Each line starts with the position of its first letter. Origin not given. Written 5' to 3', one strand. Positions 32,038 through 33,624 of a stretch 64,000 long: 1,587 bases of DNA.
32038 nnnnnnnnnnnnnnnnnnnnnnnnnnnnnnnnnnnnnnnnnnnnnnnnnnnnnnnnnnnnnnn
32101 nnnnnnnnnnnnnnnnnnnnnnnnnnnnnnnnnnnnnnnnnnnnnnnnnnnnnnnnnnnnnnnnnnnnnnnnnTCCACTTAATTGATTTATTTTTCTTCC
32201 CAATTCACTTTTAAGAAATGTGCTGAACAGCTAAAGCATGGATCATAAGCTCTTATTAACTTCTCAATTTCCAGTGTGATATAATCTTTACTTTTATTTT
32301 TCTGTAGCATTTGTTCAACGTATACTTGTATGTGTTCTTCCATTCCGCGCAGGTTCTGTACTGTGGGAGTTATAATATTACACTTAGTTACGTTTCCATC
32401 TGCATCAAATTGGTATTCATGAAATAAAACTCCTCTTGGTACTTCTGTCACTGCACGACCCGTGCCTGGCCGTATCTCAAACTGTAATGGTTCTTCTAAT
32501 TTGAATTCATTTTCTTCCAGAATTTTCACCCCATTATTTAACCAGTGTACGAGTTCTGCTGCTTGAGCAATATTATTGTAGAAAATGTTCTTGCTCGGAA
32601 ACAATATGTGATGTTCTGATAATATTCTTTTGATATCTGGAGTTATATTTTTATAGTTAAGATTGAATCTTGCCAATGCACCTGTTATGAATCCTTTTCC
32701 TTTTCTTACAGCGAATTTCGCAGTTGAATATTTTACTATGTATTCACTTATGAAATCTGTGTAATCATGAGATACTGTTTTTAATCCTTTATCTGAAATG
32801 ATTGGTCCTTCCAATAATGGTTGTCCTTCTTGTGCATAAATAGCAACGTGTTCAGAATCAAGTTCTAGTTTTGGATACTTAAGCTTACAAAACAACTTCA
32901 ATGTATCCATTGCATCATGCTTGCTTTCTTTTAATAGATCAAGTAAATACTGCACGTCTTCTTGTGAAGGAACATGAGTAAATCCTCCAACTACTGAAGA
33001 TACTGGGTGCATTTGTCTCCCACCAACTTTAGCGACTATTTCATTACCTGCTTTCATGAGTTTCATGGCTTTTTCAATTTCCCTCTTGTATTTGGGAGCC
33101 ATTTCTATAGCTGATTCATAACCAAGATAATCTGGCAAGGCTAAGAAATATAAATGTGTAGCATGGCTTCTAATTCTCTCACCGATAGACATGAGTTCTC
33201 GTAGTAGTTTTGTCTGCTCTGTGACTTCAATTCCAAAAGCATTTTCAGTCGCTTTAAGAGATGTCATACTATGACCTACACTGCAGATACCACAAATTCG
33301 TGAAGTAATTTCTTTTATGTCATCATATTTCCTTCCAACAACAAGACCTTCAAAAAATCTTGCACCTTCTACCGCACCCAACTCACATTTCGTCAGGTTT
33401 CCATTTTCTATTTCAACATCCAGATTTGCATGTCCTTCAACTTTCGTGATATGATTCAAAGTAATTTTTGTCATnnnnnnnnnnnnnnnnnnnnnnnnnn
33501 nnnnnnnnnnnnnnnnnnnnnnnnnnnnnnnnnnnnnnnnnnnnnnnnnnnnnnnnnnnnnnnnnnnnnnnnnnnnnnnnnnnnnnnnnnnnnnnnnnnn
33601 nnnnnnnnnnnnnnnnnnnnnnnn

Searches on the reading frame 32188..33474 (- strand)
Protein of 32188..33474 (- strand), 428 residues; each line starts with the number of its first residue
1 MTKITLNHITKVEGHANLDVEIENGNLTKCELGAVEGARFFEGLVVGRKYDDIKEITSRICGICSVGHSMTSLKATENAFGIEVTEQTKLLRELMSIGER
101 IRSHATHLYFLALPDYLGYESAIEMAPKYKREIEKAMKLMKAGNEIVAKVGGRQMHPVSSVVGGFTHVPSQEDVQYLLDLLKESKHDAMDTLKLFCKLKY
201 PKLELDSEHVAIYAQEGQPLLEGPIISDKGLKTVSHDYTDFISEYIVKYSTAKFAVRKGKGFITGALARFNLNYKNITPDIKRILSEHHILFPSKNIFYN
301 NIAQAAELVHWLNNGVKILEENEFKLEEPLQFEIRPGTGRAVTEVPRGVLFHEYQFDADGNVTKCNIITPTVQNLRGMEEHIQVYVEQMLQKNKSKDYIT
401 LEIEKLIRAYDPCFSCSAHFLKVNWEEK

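Call 66: search_protein_families(library=pfam, proteins=[window:32188-33474:-], max_evalue=0.001)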
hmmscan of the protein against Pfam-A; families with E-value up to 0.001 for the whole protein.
window:32188-33474:- (428 aa): 1 family
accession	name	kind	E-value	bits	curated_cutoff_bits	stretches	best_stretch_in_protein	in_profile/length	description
PF00374.24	NiFeSe_Hases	-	6e-34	118.3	25.8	2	39-138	1-100/508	Nickel-dependent hydrogenase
